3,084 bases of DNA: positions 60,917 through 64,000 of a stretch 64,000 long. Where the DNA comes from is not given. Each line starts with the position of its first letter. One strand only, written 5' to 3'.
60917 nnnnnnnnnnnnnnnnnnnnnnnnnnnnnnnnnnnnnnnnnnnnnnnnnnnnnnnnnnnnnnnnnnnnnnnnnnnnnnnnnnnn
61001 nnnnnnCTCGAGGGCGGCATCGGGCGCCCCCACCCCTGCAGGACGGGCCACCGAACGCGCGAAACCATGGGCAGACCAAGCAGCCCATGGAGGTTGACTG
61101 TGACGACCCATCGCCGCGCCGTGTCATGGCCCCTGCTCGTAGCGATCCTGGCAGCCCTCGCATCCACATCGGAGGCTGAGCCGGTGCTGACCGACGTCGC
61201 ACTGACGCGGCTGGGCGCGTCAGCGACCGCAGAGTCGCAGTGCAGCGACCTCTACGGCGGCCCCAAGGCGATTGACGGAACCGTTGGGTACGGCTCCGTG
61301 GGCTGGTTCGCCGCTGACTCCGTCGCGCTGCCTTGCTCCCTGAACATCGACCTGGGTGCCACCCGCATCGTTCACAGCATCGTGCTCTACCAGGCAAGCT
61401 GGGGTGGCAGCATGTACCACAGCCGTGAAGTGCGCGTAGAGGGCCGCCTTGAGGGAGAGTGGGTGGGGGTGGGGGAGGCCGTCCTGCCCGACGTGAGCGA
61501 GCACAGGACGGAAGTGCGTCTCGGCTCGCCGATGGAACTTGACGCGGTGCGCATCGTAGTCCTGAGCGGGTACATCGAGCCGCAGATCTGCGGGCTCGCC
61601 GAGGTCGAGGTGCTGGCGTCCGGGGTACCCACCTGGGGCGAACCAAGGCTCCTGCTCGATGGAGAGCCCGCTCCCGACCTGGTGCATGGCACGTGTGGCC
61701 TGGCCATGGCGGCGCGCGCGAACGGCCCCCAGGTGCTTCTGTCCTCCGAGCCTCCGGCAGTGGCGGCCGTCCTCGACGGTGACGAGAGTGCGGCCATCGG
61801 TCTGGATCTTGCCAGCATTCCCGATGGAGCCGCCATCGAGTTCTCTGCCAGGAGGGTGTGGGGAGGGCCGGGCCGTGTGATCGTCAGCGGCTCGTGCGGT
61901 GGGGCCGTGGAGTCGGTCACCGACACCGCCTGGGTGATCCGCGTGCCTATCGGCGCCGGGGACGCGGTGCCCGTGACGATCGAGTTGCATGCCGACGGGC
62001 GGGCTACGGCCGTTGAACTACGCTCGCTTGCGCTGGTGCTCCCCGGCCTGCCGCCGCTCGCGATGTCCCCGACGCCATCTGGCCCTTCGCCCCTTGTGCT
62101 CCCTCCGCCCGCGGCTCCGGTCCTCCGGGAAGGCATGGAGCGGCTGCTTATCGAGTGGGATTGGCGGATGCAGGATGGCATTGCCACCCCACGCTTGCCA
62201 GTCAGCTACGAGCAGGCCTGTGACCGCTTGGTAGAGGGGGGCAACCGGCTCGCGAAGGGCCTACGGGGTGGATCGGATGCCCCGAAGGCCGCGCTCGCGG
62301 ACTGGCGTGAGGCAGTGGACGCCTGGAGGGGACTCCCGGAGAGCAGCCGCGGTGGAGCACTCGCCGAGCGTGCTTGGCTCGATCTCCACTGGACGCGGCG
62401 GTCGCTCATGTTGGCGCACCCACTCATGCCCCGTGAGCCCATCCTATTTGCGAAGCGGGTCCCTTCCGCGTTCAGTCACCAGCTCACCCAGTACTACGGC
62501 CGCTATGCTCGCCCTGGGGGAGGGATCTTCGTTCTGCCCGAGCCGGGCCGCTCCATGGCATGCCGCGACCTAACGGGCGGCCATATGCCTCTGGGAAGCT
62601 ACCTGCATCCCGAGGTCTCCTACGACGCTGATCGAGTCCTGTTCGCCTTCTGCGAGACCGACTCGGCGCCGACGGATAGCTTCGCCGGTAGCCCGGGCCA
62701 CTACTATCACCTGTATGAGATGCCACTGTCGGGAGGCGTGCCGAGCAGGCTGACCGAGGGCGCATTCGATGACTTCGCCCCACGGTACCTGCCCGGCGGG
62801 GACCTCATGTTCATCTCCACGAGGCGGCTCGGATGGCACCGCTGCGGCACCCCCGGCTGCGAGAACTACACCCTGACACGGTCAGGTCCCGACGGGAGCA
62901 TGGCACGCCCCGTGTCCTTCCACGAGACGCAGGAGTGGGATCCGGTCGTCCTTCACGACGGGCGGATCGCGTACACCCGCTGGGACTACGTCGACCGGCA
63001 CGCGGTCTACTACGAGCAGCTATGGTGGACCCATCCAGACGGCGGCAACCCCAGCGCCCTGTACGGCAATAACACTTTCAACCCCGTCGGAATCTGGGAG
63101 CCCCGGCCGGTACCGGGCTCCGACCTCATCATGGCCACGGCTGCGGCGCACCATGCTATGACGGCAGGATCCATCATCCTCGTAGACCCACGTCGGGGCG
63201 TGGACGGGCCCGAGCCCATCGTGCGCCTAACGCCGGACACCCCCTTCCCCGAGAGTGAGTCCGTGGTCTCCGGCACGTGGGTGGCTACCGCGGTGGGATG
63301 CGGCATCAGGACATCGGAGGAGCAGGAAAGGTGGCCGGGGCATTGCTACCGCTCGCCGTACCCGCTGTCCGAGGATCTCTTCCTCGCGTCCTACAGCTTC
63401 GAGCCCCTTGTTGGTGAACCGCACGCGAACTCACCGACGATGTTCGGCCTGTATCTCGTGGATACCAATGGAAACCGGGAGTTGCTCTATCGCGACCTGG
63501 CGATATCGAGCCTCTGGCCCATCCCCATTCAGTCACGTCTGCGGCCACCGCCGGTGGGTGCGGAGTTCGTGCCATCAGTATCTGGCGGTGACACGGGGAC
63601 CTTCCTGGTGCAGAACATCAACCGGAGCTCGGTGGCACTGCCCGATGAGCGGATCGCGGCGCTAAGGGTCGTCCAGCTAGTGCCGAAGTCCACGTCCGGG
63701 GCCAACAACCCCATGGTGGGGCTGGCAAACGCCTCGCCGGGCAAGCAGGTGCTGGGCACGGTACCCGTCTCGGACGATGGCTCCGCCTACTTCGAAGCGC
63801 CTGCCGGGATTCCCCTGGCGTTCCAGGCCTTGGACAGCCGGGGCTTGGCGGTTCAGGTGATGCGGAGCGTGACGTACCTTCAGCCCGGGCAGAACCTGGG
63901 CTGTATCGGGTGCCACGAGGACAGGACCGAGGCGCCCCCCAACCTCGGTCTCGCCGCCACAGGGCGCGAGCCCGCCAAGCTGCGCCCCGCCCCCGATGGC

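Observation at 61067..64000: Unlisted ~919-aa secreted discoidin-domain protein gene that stops at a G-run, with the +1 frame continuing through a CxxCH haem-binding motif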

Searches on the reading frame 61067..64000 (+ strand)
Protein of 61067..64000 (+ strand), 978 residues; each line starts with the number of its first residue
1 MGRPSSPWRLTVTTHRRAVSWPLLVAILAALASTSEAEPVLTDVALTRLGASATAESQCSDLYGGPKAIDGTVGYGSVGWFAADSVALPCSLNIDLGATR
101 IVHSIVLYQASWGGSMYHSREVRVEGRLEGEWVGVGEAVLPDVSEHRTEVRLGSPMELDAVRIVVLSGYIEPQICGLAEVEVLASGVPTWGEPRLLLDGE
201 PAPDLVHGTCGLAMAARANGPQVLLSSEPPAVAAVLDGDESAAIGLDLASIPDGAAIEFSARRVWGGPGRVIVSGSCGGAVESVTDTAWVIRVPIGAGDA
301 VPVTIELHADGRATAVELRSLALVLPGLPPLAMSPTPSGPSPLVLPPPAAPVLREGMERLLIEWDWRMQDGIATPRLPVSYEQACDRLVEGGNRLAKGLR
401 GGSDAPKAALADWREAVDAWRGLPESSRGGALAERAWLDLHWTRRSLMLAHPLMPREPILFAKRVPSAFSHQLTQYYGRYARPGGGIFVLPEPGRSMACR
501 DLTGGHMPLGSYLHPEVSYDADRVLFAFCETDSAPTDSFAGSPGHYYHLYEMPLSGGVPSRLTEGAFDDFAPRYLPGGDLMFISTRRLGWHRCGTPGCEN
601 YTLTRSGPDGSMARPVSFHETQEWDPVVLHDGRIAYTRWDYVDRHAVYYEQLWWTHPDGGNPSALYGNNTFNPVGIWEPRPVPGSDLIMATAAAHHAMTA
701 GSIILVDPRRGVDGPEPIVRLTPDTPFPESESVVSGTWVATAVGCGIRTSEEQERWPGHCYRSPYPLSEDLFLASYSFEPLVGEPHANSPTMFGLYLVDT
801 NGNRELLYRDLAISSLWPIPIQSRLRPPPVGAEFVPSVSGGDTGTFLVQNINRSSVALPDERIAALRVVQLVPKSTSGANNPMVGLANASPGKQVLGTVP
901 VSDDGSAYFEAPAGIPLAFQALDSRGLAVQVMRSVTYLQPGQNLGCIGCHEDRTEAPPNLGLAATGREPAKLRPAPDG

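Call 7: search_protein_families(library=pfam, proteins=[window:61067-64000:+], max_evalue=1)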
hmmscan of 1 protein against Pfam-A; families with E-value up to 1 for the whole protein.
window:61067-64000:+ (978 aa): 3 families
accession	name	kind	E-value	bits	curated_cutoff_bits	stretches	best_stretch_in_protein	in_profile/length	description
PF18582.6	HZS_alpha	-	1.6e-20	73.9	26.6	1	866-951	6-98/98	Hydrazine synthase alpha subunit middle domain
PF00754.31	F5_F8_type_C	-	1.3e-06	29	28.2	1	53-176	2-123/127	F5/8 type C domain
PF22633.2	F5_F8_type_C_2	-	0.026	15.6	27.8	1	67-163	1-91/91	NedA-like, galactose-binding domain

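Call 8: search_protein_families(library=ncbifam, proteins=[window:61067-64000:+], max_evalue=1)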
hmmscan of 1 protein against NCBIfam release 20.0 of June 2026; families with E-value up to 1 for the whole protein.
window:61067-64000:+ (978 aa): 1 family
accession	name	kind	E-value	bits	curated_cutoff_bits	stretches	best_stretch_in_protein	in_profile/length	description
NF052339.1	hydrazine_alpha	equivalog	4.2e-07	28.2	800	1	893-951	527-585/804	hydrazine synthase subunit alpha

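Call 10: find_homologous_proteins(query=window:61067-64000:+)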
Query window:61067-64000:+ (978 aa): 452 proteins with E <= 0.001 among 8000 candidates; the best 120 are listed.
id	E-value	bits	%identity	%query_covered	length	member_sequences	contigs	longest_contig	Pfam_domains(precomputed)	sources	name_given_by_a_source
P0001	0.0e+0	2189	98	99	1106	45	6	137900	PF00754.32,PF18582.7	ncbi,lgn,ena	-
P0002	0.0e+0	1484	66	99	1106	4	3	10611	PF00754.32,PF18582.7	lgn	-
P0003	0.0e+0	1342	65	96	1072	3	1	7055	PF00754.32,PF18582.7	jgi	jgi:hypothetical protein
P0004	0.0e+0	1108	55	96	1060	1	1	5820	PF00754.32,PF18582.7,PF22633.4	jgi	-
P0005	0.0e+0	1046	53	96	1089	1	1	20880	PF00754.32,PF18582.7,PF22633.4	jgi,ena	-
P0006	0.0e+0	1018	51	98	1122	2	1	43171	PF00754.32,PF18582.7,PF22633.4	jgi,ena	-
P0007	0.0e+0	1014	52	96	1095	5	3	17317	PF00754.32,PF18582.7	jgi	-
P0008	5.6e-296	1003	51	95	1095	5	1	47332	PF00754.32,PF18582.7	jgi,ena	-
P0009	7.1e-295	999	49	98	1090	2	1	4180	PF00754.32,PF18582.7,PF22633.4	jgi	-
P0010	6.6e-291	986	51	98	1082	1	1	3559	PF00754.32,PF18582.7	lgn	-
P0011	1.3e-290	985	50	96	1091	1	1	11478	PF00754.32,PF18582.7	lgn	-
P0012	4.9e-290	983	51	98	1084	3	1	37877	PF00754.32,PF18582.7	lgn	-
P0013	5.3e-290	983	49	98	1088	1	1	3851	PF00754.32,PF18582.7,PF22633.4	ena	-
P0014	2.7e-288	977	49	99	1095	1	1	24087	PF00754.32,PF18582.7,PF22633.4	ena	-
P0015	6.9e-288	976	50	98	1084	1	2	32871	PF00754.32,PF18582.7,PF22633.4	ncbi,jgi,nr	ncbi:MAG: hypothetical protein FJX75_05460 [Armatimonadetes bacterium]|nr:hypothetical protein [Arma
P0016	2.7e-287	974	49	99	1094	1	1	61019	PF00754.32,PF18582.7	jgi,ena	-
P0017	6.2e-287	973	51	98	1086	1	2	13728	PF00754.32,PF18582.7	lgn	-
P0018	6.7e-287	973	51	97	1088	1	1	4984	PF00754.32,PF18582.7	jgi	-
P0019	1.7e-285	968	51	96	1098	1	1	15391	PF00754.32,PF18582.7,PF07676.19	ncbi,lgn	-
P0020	2.8e-285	967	50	96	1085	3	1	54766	PF00754.32,PF18582.7,PF22633.4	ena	-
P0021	5.5e-284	963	49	98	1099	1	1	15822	PF00754.32,PF18582.7,PF07676.19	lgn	-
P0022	1.9e-283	961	51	96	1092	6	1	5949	PF00754.32,PF18582.7,PF22633.4,PF07676.19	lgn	-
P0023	4.9e-283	960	49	97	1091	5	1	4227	PF00754.32,PF18582.7,PF22633.4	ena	-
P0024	1.1e-282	959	49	96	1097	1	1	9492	PF00754.32,PF18582.7,PF22633.4,PF07676.19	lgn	-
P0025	2.0e-282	958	50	96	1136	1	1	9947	PF00754.32,PF18582.7,PF07676.19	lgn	-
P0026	3.4e-282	957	49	98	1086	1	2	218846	PF00754.32,PF18582.7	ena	-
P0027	2.5e-281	954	48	96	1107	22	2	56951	PF00754.32,PF18582.7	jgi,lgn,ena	-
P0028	3.9e-281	954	50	96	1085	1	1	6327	PF00754.32,PF18582.7,PF22633.4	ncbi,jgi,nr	ncbi:MAG: hypothetical protein FJX74_09195 [Armatimonadetes bacterium]|nr:hypothetical protein [Arma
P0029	9.8e-281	952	49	97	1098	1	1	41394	PF00754.32,PF18582.7,PF22633.4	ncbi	-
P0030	3.3e-280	950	49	97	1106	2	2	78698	PF00754.32,PF18582.7,PF07676.19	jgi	-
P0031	6.7e-280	949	48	99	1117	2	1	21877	PF00754.32,PF18582.7,PF07676.19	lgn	-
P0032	1.9e-279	948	50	96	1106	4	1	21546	PF00754.32,PF18582.7,PF22633.4,PF07676.19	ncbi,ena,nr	ncbi:MAG: hypothetical protein GX446_12580 [Chthonomonadales bacterium]|nr:hypothetical protein [Cht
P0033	4.3e-279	947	48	96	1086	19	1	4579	PF00754.32,PF18582.7,PF22633.4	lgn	-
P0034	1.9e-277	941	48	96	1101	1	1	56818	PF00754.32,PF18582.7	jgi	jgi:hypothetical protein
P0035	1.9e-277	941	49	97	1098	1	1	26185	PF00754.32,PF18582.7,PF22633.4,PF07676.19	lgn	-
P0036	2.6e-277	941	49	96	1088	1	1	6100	PF00754.32,PF18582.7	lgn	-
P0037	2.3e-275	934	49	96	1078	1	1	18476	PF00754.32,PF18582.7,PF07676.19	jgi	jgi:hypothetical protein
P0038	4.2e-275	934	49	98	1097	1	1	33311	PF00754.32,PF18582.7,PF22633.4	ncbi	-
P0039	5.3e-273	927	46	99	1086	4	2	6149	PF00754.32,PF18582.7,PF22633.4,PF07676.19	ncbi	-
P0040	1.7e-272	925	48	94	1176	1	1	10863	PF00754.32,PF18582.7,PF22633.4,PF07676.19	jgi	-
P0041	1.0e-269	916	48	98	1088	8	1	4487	PF00754.32,PF18582.7,PF07676.19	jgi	-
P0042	2.3e-269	915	60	58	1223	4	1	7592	PF00754.32,PF18582.7,PF07676.19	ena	-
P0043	1.0e-268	912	48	96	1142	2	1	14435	PF00754.32,PF18582.7,PF07676.19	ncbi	-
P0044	9.2e-268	909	47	98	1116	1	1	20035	PF00754.32,PF18582.7,PF07676.19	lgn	-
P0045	3.8e-267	907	48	96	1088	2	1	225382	PF00754.32,PF18582.7,PF07676.19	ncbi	-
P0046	7.7e-263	893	47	98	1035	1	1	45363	PF00754.32,PF18582.7,PF22633.4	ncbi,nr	ncbi:MAG TPA: discoidin domain-containing protein, partial [Chthonomonadales bacterium]|nr:discoidin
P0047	3.6e-262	891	53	81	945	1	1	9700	PF18582.7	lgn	-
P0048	2.1e-260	885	47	98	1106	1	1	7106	PF18582.7,PF08305.18,PF07676.19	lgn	-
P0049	4.2e-259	881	45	98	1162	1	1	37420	PF00754.32,PF18582.7,PF07676.19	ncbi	-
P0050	4.1e-257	874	46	94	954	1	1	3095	PF00754.32,PF18582.7,PF07676.19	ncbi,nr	ncbi:MAG: discoidin domain-containing protein, partial [Armatimonadetes bacterium]|nr:discoidin doma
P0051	1.2e-256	872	53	80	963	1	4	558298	PF18582.7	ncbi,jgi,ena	-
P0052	5.6e-256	870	52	81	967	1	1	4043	PF18582.7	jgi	jgi:cytochrome c553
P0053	2.5e-255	868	52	81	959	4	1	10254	PF26549.1,PF18582.7,PF07676.19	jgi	-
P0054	2.8e-255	868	52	81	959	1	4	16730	PF18582.7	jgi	-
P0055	3.9e-255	867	52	81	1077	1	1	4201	PF18582.7,PF08305.18,PF07676.19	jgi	jgi:hypothetical protein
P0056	4.5e-255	867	53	81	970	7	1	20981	PF18582.7,PF07676.19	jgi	-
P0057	1.4e-254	866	52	81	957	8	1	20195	PF18582.7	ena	-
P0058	1.0e-253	863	52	82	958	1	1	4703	PF18582.7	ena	-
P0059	1.7e-251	855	53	80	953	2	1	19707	PF18582.7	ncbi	-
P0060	2.1e-251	855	52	79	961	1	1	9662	PF18582.7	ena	-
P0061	2.2e-251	855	52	81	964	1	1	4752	PF18582.7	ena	-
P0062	4.2e-251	854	51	81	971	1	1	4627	PF18582.7,PF07676.19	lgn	-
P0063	5.0e-251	854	51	82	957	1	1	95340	PF18582.7,PF07676.19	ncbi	-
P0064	1.2e-250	853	52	80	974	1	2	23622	PF26549.1,PF18582.7,PF07676.19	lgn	-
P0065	3.5e-250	851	50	84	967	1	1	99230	PF18582.7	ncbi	-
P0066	3.7e-250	851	50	81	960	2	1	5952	PF18582.7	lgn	-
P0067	2.9e-249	848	51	81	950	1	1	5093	PF18582.7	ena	-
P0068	3.1e-249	848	60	65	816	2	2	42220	PF18582.7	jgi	-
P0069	2.4e-248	845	51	81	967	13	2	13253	PF18582.7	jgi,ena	-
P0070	3.7e-248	844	51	81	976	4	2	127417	PF18582.7,PF07676.19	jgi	-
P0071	4.6e-248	844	52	80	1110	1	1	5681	PF18582.7,PF08305.18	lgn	-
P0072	4.9e-248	844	52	81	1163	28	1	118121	PF18582.7,PF08305.18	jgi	-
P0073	5.2e-248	844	52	79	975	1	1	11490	PF18582.7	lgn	-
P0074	1.3e-247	843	51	81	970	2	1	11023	PF18582.7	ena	-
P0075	1.8e-247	842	49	84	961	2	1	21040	PF18582.7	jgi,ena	-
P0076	2.5e-247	842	51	81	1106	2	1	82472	PF18582.7,PF08305.18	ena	-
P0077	3.5e-246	838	55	73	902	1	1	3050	PF18582.7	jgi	jgi:hypothetical protein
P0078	4.4e-246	838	51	81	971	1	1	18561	PF18582.7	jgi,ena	-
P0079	5.2e-246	837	51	81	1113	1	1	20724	PF18582.7,PF08305.18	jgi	-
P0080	1.3e-244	833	52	79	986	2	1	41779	PF18582.7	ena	-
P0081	4.4e-244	831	50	81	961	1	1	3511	PF18582.7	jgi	-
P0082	1.0e-243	830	59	64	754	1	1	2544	PF18582.7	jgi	-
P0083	1.6e-243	829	51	81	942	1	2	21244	PF18582.7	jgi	jgi:hypothetical protein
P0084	1.9e-243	829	50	81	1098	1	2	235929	PF18582.7,PF08305.18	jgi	jgi:NPCBM/NEW2 domain/Hydrazine synthase alpha subunit middle domain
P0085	2.5e-243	828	52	81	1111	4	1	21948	PF18582.7,PF08305.18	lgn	-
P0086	3.7e-243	828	50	81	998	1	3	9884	PF18582.7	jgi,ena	-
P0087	4.0e-243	828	50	82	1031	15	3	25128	PF18582.7,PF07676.19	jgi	jgi:hypothetical protein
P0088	4.7e-243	827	46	96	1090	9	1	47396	PF00754.32,PF26549.1,PF18582.7,PF07676.19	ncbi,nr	ncbi:MAG: hypothetical protein NT029_06965 [Armatimonadetes bacterium]|nr:hypothetical protein [Arma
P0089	1.2e-242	826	51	81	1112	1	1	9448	PF18582.7,PF08305.18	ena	-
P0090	3.5e-242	825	51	81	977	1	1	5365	PF18582.7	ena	-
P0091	4.1e-242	824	51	81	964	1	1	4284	PF18582.7,PF07676.19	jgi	-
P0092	6.5e-242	824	50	81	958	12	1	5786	PF18582.7,PF07676.19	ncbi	-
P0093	2.3e-241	822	50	80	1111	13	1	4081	PF18582.7,PF08305.18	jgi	jgi:hypothetical protein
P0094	2.4e-241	822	49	78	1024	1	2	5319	PF18582.7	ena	-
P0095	3.1e-240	818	58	65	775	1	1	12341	PF18582.7,PF07676.19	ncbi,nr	ncbi:MAG: hypothetical protein NTX50_20580, partial [Candidatus Sumerlaeota bacterium]|nr:hypothetic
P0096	5.2e-240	817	52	81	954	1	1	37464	PF18582.7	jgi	jgi:hypothetical protein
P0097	1.8e-239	816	50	81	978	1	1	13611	PF18582.7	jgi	-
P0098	4.3e-239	814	50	81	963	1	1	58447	PF18582.7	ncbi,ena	-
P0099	6.9e-239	814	50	81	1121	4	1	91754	PF18582.7,PF08305.18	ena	-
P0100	1.1e-238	813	51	81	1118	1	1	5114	PF18582.7,PF08305.18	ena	-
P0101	2.1e-238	812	58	64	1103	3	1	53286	PF18582.7,PF08305.18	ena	-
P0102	6.0e-238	811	51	81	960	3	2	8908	PF26549.1,PF18582.7,PF07676.19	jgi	-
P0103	7.1e-238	810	49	81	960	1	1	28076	PF18582.7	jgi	-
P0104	8.6e-238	810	49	83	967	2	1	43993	PF18582.7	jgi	-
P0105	1.2e-237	810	50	81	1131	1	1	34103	PF18582.7,PF08305.18,PF07676.19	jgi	jgi:hypothetical protein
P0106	1.3e-237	809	51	81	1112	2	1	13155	PF18582.7,PF08305.18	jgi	jgi:hypothetical protein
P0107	2.5e-237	809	58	63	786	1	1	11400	PF18582.7,PF07676.19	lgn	-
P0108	3.2e-237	808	51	79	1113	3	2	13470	PF18582.7,PF08305.18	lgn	-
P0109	4.1e-237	808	50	81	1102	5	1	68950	PF18582.7,PF08305.18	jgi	-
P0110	8.0e-237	807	50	81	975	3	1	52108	PF18582.7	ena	-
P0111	1.7e-236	806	51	81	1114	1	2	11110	PF18582.7,PF08305.18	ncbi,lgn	-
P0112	2.5e-236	805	49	81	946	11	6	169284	PF18582.7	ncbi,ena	-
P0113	5.1e-236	804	50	81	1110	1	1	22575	PF18582.7,PF08305.18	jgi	jgi:hypothetical protein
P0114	6.0e-236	804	50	81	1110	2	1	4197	PF18582.7,PF08305.18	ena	-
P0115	7.2e-236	804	58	63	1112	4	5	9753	PF18582.7,PF08305.18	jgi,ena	-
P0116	7.6e-236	804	50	81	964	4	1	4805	PF18582.7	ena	-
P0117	1.7e-235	802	49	81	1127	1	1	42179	PF18582.7,PF08305.18,PF07676.19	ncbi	-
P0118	1.7e-235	802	49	81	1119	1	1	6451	PF18582.7,PF08305.18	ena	-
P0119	2.2e-235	802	48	81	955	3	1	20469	PF18582.7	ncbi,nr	ncbi:MAG: hypothetical protein HN350_08560 [Phycisphaerales bacterium]|nr:hypothetical protein [Phyc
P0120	2.2e-235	802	50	81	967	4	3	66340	PF18582.7,PF07676.19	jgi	-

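Call 12: find_encoding_contigs(protein=P0001, flank=10000, max_places=4)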
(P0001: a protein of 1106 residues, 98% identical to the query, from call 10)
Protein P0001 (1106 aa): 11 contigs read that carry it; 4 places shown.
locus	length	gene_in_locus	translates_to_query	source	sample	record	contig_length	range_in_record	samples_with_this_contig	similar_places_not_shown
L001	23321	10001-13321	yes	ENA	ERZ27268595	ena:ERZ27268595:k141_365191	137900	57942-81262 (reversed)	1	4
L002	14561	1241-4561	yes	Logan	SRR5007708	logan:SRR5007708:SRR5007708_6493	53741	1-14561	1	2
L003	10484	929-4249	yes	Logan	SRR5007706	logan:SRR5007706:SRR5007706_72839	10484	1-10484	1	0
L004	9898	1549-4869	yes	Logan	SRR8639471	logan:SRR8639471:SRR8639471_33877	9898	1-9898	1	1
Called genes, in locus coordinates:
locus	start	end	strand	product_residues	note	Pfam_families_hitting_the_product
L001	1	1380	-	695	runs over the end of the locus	PF00111:Fer2 (faint), PF13510:Fer2_4, PF10588:NADH-G_4Fe-4S_3, PF22117:Fer4_Nqo3, PF04879:Molybdop_Fe4S4 (weak), PF22151:Fer4_NDSU1 (weak), PF00384:Molybdopterin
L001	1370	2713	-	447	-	PF01512:Complex1_51K, PF10531:SLBB, PF22461:SLBB_2 (weak), PF10589:NADH_4Fe-4S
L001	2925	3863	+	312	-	PF13793:Pribosyltran_N, PF00156:Pribosyltran, PF14572:Pribosyl_synth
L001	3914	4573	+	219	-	PF01386:Ribosomal_L25p, PF14693:Ribosomal_TL5_C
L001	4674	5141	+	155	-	PF01668:SmpB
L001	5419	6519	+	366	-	PF12849:PBP_like_2, PF12727:PBP_like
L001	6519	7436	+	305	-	PF00528:BPD_transp_1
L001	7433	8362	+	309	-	PF00528:BPD_transp_1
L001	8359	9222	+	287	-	PF02463:SMC_N (faint), PF00005:ABC_tran, PF13304:AAA_21 (weak)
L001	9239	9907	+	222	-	PF01895:PhoU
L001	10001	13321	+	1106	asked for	PF00754:F5_F8_type_C (weak), PF18582:HZS_alpha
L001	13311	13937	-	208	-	PF01726:LexA_DNA_bind, PF00717:Peptidase_S24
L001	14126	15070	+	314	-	PF20030:bpMoxR (weak), PF07726:AAA_3, PF07728:AAA_5, PF17863:AAA_lid_2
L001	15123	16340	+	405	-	PF01882:DUF58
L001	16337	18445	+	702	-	PF11992:TgpA_N (weak), PF01841:Transglut_core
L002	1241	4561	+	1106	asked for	PF00754:F5_F8_type_C (weak), PF18582:HZS_alpha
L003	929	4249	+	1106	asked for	PF00754:F5_F8_type_C (weak), PF18582:HZS_alpha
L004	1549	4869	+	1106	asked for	PF00754:F5_F8_type_C (weak), PF18582:HZS_alpha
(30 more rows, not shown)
